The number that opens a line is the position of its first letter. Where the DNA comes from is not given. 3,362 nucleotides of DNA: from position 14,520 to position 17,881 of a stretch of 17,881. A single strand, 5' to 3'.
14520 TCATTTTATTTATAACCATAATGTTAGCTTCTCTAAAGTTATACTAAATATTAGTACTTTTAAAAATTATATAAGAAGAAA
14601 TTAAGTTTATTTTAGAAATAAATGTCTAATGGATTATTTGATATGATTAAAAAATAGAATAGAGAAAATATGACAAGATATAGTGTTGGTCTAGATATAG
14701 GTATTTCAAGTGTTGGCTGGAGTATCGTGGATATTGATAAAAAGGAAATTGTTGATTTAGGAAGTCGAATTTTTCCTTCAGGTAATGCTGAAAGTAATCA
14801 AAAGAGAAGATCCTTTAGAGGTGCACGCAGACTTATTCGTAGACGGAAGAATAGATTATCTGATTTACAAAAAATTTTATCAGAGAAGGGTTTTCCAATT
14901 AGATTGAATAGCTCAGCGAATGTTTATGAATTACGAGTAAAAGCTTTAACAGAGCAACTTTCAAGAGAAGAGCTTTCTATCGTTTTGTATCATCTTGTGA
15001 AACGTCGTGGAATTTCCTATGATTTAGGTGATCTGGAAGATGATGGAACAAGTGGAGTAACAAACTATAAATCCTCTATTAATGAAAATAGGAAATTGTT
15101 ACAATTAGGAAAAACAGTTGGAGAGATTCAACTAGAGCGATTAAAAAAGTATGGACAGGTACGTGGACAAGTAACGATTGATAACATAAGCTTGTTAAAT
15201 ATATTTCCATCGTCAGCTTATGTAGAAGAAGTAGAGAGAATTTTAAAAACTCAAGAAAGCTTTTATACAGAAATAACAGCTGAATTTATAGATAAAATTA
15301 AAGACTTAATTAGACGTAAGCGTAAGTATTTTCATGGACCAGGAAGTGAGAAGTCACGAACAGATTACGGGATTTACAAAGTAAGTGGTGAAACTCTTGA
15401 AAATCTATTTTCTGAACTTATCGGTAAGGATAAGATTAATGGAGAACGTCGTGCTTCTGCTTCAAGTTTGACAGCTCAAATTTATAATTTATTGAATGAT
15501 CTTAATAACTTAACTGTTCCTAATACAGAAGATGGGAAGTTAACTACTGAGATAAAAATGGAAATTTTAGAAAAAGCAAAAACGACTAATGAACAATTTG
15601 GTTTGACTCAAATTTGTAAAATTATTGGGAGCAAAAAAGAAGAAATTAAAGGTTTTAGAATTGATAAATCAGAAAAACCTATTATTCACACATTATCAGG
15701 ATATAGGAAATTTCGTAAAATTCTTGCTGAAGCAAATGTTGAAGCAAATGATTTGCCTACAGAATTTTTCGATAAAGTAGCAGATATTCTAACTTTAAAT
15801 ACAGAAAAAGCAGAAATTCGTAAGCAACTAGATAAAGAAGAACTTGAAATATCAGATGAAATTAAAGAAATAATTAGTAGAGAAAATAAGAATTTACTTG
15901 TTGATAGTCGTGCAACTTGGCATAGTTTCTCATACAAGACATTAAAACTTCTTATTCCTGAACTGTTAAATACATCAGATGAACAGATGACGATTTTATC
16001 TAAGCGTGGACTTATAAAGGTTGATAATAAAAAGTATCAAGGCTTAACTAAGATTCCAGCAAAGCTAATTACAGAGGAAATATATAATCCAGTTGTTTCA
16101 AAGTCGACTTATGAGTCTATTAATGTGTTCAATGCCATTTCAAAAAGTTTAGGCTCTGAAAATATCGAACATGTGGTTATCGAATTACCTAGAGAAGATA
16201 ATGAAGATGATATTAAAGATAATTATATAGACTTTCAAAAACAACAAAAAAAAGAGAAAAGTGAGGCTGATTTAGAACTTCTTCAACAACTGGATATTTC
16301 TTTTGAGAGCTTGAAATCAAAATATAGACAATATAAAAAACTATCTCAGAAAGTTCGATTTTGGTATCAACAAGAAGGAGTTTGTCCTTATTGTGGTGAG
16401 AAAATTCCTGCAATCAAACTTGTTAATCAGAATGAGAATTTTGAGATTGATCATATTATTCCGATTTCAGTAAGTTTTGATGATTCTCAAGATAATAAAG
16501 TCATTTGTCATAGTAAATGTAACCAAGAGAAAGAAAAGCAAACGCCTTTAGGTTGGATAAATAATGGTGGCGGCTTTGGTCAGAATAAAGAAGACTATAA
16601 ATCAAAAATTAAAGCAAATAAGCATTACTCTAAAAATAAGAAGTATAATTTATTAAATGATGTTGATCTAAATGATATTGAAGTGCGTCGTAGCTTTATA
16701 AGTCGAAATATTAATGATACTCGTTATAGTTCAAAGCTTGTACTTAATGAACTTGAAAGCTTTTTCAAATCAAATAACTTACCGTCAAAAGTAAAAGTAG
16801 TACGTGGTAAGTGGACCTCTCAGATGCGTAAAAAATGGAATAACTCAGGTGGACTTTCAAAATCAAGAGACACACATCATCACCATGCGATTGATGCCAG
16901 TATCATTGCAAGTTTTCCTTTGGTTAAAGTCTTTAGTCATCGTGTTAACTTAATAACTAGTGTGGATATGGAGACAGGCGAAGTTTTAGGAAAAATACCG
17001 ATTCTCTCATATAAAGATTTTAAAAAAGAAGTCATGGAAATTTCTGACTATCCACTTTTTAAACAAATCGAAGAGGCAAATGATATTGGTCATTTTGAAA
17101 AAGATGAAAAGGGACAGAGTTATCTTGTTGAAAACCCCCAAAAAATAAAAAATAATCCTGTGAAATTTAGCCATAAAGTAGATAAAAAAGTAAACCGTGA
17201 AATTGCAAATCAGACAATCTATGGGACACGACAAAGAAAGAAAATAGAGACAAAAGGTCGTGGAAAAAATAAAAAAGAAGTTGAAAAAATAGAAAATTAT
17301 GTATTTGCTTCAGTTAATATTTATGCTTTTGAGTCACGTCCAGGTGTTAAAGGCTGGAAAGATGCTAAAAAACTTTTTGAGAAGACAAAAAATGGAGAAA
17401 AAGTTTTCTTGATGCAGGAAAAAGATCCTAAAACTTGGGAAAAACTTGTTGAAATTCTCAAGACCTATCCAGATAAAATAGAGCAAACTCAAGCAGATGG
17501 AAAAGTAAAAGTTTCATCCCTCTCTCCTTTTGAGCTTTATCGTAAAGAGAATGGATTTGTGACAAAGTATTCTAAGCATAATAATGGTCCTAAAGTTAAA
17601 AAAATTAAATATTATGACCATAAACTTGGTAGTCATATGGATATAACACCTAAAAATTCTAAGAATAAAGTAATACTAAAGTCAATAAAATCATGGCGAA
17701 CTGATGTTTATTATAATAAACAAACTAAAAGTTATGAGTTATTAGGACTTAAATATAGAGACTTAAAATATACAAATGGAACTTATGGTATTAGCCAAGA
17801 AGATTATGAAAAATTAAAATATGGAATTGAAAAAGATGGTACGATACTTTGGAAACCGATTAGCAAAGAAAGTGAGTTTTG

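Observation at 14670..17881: Unannotated, catalytically intact Cas9 (St1Cas9-like, type II-A) running off the 3' end of the window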

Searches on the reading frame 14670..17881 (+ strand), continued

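Call 11: find_homologous_proteins(query=window:14670-17881:+, max_evalue=1e-50)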
Query window:14670-17881:+ (1070 aa): 706 proteins with E <= 1e-50 among 8000 candidates; the best 120 are listed.
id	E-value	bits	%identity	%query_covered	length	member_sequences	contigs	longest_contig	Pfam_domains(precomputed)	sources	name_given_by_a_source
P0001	0.0e+0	2362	100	100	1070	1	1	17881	PF13395.13,PF01844.30,PF18061.7,PF16593.12,PF18541.8,PF18070.7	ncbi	ncbi:MAG: type II CRISPR RNA-guided endonuclease Cas9, partial [Lactovum sp.]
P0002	0.0e+0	1581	68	100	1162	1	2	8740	PF13395.13,PF01844.30,PF22702.3,PF18061.7,PF18541.8,PF18070.7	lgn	-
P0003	0.0e+0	1555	66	100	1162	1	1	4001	PF13395.13,PF01844.30,PF22702.3,PF18061.7,PF18541.8,PF18070.7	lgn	-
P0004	0.0e+0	1524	66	100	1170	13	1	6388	PF13395.13,PF01844.30,PF22702.3,PF18061.7,PF18541.8,PF18070.7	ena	-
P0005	0.0e+0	1521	67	100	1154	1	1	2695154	PF13395.13,PF01844.30,PF22702.3,PF18061.7,PF18541.8,PF18070.7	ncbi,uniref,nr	ncbi:type II CRISPR RNA-guided endonuclease Cas9 [Lactococcus allomyrinae]|uniref:CRISPR-associated 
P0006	0.0e+0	1509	65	100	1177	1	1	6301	PF13395.13,PF01844.30,PF22702.3,PF18061.7,PF18541.8,PF18070.7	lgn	-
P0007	0.0e+0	1505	65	100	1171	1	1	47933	PF13395.13,PF01844.30,PF18470.7,PF22702.3,PF18061.7,PF16593.12,PF18541.8,PF18070.7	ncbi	ncbi:type II CRISPR RNA-guided endonuclease Cas9 [Lactovum odontotermitis]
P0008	0.0e+0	1500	64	100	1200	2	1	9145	PF13395.13,PF01844.30,PF18061.7,PF18541.8,PF18070.7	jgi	jgi:CRISPR-associated endonuclease Csn1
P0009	0.0e+0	1500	65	100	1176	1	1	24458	PF13395.13,PF01844.30,PF22702.3,PF18061.7,PF18541.8,PF18070.7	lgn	-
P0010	0.0e+0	1500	65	100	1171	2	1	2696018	PF13395.13,PF01844.30,PF22702.3,PF18061.7,PF18541.8,PF18070.7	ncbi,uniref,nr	ncbi:type II CRISPR RNA-guided endonuclease Cas9 [Lactococcus protaetiae]|uniref:CRISPR-associated e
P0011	0.0e+0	1487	65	100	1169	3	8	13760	PF13395.13,PF01844.30,PF22702.3,PF18061.7,PF16593.12,PF18541.8,PF18070.7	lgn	-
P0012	0.0e+0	1456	63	100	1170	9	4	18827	PF13395.13,PF01844.30,PF18470.7,PF22702.3,PF18061.7,PF16593.12,PF18541.8,PF18070.7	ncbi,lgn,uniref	ncbi:MAG: type II CRISPR RNA-guided endonuclease Cas9 [Liquorilactobacillus hordei]|uniref:type II C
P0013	0.0e+0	1456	63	100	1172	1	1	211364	PF13395.13,PF01844.30,PF22702.3,PF18061.7,PF18541.8,PF18070.7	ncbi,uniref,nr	ncbi:type II CRISPR RNA-guided endonuclease Cas9 [Lactobacillus sp. UCMA15818]|uniref:type II CRISPR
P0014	0.0e+0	1454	65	100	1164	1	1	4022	PF13395.13,PF01844.30,PF18470.7,PF22702.3,PF18061.7,PF18541.8,PF18070.7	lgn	-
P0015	0.0e+0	1444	63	100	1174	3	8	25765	PF13395.13,PF01844.30,PF22702.3,PF18061.7,PF16593.12,PF18541.8,PF18070.7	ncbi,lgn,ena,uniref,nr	ncbi:type II CRISPR RNA-guided endonuclease Cas9 [Liquorilactobacillus mali]|uniref:type II CRISPR R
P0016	0.0e+0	1439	63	100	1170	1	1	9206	PF13395.13,PF01844.30,PF22702.3,PF18061.7,PF16593.12,PF18541.8,PF18070.7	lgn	-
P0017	0.0e+0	1435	64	100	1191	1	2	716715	PF13395.13,PF01844.30,PF18470.7,PF18061.7,PF18541.8,PF18070.7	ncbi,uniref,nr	ncbi:type II CRISPR RNA-guided endonuclease Cas9 [Lactococcus nasutitermitis]|uniref:CRISPR-associat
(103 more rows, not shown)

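Call 16: search_protein_families(library=ncbifam, proteins=[L003:9108-10007:+, L003:10000-10320:+, L003:10317-11348:+, L003:2714-5236:+, L003:986-2533:+, L003:242-931:+])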
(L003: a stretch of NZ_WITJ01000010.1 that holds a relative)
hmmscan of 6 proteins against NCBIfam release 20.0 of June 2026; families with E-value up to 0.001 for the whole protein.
L003:9108-10007:+ (299 aa): 9 families
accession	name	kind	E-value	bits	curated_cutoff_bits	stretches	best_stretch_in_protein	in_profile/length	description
TIGR03639.1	cas1_NMENI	exception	1.3e-86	290.4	120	1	3-279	1-278/278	type II CRISPR-associated endonuclease Cas1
TIGR00287.1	cas1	equivalog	1e-25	90.5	71.7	1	9-227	6-247/327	CRISPR-associated endonuclease Cas1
NF049935.1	cas4g_cas1g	exception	8.9e-20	70.6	560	1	9-226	221-459/546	CRISPR-associated endonuclease Cas4g/Cas1g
TIGR04329.1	cas1_PREFRAN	exception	4.1e-18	65.5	300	1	6-232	10-248/317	type V CRISPR-associated endonuclease Cas1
TIGR04093.1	cas1_CYANO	exception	2.4e-16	59.6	385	1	24-227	27-249/334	type I-D CRISPR-associated endonuclease Cas1d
TIGR03640.1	cas1_DVULG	exception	6.6e-12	45.2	385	1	9-227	10-255/340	type I-C CRISPR-associated endonuclease Cas1c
TIGR03641.1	cas1_HMARI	exception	3e-09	36.6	304.1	1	13-236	10-247/324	type I-B CRISPR-associated endonuclease Cas1b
TIGR03983.1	cas1_MYXAN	equivalog_domain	3.6e-06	26.2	358.05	1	30-234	40-268/347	type I-MYXAN CRISPR-associated endonuclease Cas1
TIGR03638.1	cas1_ECOLI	exception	6.6e-05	22.3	215.6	1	24-213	32-212/269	type I-E CRISPR-associated endonuclease Cas1e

L003:10000-10320:+ (106 aa): 1 family
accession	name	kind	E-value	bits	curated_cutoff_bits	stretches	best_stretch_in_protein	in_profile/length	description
TIGR01573.1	cas2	equivalog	3.6e-15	56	24.5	1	6-95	2-89/96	CRISPR-associated endonuclease Cas2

L003:10317-11348:+ (343 aa): 0 families

L003:2714-5236:+ (840 aa): 20 families
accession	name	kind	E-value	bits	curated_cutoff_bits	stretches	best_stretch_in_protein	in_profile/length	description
TIGR01647.1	ATPase-IIIA_H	equivalog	6.1e-92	309.1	615.5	1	9-697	1-701/755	plasma-membrane proton-efflux P-type ATPase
TIGR01525.1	ATPase-IB_hvy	subfamily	1.1e-73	249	346.25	2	49-488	3-433/560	heavy metal translocating P-type ATPase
TIGR01494.1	ATPase_P-type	subfamily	8.3e-73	245.4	62.3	3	70-326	3-238/478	HAD-IC family P-type ATPase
TIGR01522.1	ATPase-IIA2_Ca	equivalog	8.7e-63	212.3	798.3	2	406-660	467-730/854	calcium-transporting P-type ATPase, PMR1-type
TIGR01116.1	ATPase-IIA1_Ca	equivalog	5e-57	193.6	703.4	2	406-705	433-711/799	calcium-translocating P-type ATPase, SERCA-type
TIGR01524.1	ATPase-IIIB_Mg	equivalog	6.9e-55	186.3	610.75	2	409-694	473-778/867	magnesium-translocating P-type ATPase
TIGR01511.1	ATPase-IB1_Cu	subfamily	2.3e-51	175.3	397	3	79-333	59-295/542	copper-translocating P-type ATPase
TIGR01512.1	ATPase-IB2_Cd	subfamily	9.2e-51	173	313.5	3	48-320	2-255/494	cadmium family heavy metal-translocating P-type ATPase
TIGR01657.1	P-ATPase-V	hypoth_equivalog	1.2e-49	168.7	618.25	3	3-336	133-478/1055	ATP13A2 family polyamine export P-type ATPase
TIGR01517.1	ATPase-IIB_Ca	equivalog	1.6e-49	168.9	507.05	1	4-625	50-725/882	calcium-translocating P-type ATPase, PMCA-type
NF011702.0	PRK15122.1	subfamily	1.3e-46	159.1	975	2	414-768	515-888/907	magnesium-translocating P-type ATPase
TIGR01106.1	ATPase-IIC_X-K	subfamily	7.3e-44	149.9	946.1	2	73-323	114-368/997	Na,H/K antiporter P-type ATPase subunit alpha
TIGR01523.1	ATPase-IID_K-Na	equivalog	7.4e-44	149.6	645.05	3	411-645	549-815/997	potassium/sodium efflux P-type ATPase, fungal-type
NF007952.0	PRK10671.1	equivalog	1.1e-42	146.2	1316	1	87-591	314-780/838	copper-exporting P-type ATPase CopA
TIGR01497.1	kdpB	equivalog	4.1e-38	130.9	527.9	2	85-501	89-504/675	potassium-transporting ATPase subunit KdpB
NF008262.1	PRK11033.1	equivalog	5.5e-33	114.4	1005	1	79-613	211-704/731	zinc/cadmium/mercury/lead-transporting ATPase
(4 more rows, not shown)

L003:986-2533:+ (515 aa): 3 families
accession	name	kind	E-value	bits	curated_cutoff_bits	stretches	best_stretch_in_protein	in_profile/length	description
NF001923.0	PRK00701.1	subfamily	2.8e-148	494.2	430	1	14-463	8-432/439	Mn(2+) uptake NRAMP transporter MntH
TIGR01197.1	nramp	subfamily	1.4e-97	327.5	272.5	1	38-433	2-388/390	metal ion transporter, metal ion (Mn2+/Fe2+) transporter (Nramp) family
NF037982.1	Nramp_1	equivalog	2.6e-38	132.3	50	1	44-432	1-402/404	Nramp family divalent metal transporter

L003:242-931:+ (229 aa): 4 families
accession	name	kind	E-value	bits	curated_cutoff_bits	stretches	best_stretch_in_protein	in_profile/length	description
NF047407.1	TransRegMntRTherm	equivalog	1.9e-35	122.6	350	1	4-216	6-224/227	manganese-dependent transcriptional regulator MntR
NF008273.0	PRK11050.1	equivalog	6.4e-17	61.6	153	1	23-118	52-145/156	manganese-binding transcriptional regulator MntR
NF003025.0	PRK03902.1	equivalog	1.6e-15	57.4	138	1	9-129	7-124/142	transcriptional regulator MntR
NF053665.1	TransRegDtxRActin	equivalog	1.2e-14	54.3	290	1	10-136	10-134/233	iron-dependent transcriptional repressor DtxR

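Call 19: search_protein_families(library=pfam, proteins=[L003:10317-11348:+], max_evalue=0.01)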
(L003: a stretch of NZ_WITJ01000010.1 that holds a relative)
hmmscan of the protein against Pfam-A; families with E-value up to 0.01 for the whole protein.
L003:10317-11348:+ (343 aa): 1 family
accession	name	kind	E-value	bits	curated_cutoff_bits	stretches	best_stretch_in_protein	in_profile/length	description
PF16813.11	Cas_St_Csn2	-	8.1e-17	61.8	28.8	1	12-340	10-341/343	CRISPR-associated protein Csn2 subfamily St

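Call 28: find_encoding_contigs(protein=P0001, flank=2000, max_places=4)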
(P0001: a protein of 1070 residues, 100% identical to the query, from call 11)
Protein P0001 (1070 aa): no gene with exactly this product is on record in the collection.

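Call 31: find_encoding_contigs(protein=P0007, flank=8000, max_places=2)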
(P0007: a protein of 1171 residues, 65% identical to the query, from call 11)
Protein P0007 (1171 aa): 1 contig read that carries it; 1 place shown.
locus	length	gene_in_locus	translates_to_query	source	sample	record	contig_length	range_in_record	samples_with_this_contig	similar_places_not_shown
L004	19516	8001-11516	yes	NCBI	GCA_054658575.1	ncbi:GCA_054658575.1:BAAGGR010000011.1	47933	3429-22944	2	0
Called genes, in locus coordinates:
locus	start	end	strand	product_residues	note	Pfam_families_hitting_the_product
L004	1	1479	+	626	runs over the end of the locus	PF00367:PTS_EIIB, PF02378:PTS_EIIC, PF00358:PTS_EIIA_1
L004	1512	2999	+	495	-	PF00232:Glyco_hydro_1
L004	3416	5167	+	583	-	PF00664:ABC_membrane, PF02463:SMC_N (faint), PF00005:ABC_tran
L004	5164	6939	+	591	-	PF00664:ABC_membrane, PF00005:ABC_tran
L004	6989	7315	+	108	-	PF01906:YbjQ_1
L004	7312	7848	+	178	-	PF00849:PseudoU_synth_2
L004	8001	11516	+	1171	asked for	PF16593:Cas9-BH (weak), PF18470:Cas9_a (faint), PF01844:HNH, PF13395:HNH_4, PF18541:RuvC_III, PF22702:Cas9_RuvC (weak), PF18061:CRISPR_Cas9_WED, PF18070:Cas9_PI2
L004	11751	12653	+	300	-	PF01867:Cas_Cas1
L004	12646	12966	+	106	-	PF09827:CRISPR_Cas2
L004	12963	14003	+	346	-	-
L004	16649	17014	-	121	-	-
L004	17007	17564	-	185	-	PF03496:ADPrib_exo_Tox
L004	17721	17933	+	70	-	-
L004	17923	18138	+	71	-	-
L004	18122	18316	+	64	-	-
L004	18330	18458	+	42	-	-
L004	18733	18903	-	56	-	-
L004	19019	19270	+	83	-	-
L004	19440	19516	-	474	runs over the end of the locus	PF01554:MatE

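Call 32: find_encoding_contigs(protein=P0017, flank=8000, max_places=2)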
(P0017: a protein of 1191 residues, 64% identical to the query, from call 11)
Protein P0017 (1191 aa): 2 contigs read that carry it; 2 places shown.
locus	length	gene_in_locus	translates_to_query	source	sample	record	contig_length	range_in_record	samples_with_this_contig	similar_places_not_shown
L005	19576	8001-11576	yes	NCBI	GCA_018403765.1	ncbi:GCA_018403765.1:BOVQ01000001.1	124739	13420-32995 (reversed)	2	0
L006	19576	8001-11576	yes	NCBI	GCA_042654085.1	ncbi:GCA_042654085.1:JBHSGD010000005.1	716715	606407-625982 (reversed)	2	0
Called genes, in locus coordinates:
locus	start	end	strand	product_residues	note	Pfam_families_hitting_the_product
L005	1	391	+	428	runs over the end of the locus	PF03447:NAD_binding_3, PF00742:Homoserine_dh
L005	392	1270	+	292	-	PF00288:GHMP_kinases_N, PF08544:GHMP_kinases_C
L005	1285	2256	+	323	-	PF01565:FAD_binding_4, PF02873:MurB_C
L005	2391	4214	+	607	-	PF00009:GTP_EFTU, PF03144:GTP_EFTU_D2, PF14492:EFG_III (weak), PF00679:EFG_C, PF06421:LepA_C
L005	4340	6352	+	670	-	PF08206:OB_RNB, PF17876:CSD2, PF00773:RNB, PF00575:S1 (weak)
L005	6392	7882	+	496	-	PF14264:Glucos_trans_II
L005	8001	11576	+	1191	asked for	PF18470:Cas9_a (weak), PF01844:HNH, PF13395:HNH_4, PF18541:RuvC_III, PF18061:CRISPR_Cas9_WED, PF18070:Cas9_PI2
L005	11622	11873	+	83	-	PF02604:PhdYeFM_antitox (weak)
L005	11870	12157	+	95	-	PF05016:ParE_toxin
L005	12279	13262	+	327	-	PF01867:Cas_Cas1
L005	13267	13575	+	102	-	PF09827:CRISPR_Cas2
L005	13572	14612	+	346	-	-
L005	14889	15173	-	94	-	-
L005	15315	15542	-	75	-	-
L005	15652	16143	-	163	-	-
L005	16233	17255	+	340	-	PF01118:Semialdhyde_dh, PF22698:Semialdhyde_dhC_1, PF02774:Semialdhyde_dhC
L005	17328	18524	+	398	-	PF01960:ArgJ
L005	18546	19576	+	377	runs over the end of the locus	PF00202:Aminotran_3, PF00266:Aminotran_5 (weak)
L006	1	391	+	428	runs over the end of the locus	PF03447:NAD_binding_3, PF00742:Homoserine_dh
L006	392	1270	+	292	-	PF00288:GHMP_kinases_N, PF08544:GHMP_kinases_C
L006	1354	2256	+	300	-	PF01565:FAD_binding_4, PF02873:MurB_C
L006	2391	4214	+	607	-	PF00009:GTP_EFTU, PF03144:GTP_EFTU_D2, PF14492:EFG_III (weak), PF00679:EFG_C, PF06421:LepA_C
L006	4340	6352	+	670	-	PF08206:OB_RNB, PF17876:CSD2, PF00773:RNB, PF00575:S1 (weak)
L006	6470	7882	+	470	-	PF14264:Glucos_trans_II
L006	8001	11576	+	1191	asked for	PF18470:Cas9_a (weak), PF01844:HNH, PF13395:HNH_4, PF18541:RuvC_III, PF18061:CRISPR_Cas9_WED, PF18070:Cas9_PI2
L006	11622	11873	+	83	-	PF02604:PhdYeFM_antitox (weak)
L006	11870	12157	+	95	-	PF05016:ParE_toxin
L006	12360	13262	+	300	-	PF01867:Cas_Cas1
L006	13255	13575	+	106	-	PF09827:CRISPR_Cas2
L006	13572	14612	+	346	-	-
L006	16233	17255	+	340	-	PF01118:Semialdhyde_dh, PF22698:Semialdhyde_dhC_1, PF02774:Semialdhyde_dhC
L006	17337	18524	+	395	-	PF01960:ArgJ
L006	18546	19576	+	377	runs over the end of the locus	PF00202:Aminotran_3, PF00266:Aminotran_5 (weak)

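Call 33: find_encoding_contigs(protein=P0002, flank=8000, max_places=2)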
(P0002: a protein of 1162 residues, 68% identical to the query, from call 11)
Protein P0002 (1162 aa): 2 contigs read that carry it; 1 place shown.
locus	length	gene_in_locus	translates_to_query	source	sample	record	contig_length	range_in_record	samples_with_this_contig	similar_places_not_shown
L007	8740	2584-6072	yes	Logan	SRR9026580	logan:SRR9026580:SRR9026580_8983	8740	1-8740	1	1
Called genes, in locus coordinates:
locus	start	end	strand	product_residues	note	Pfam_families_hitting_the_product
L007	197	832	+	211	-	PF01205:Impact_N, PF09186:DUF1949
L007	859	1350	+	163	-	PF04892:VanZ-LLP1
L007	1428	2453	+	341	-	PF03741:TerC, PF04332:DUF475, PF03741:TerC (weak)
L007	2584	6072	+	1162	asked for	PF01844:HNH, PF13395:HNH_4, PF18541:RuvC_III, PF22702:Cas9_RuvC (weak), PF18061:CRISPR_Cas9_WED, PF18070:Cas9_PI2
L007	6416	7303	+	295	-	PF01867:Cas_Cas1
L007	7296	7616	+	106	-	PF09827:CRISPR_Cas2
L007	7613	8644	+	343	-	-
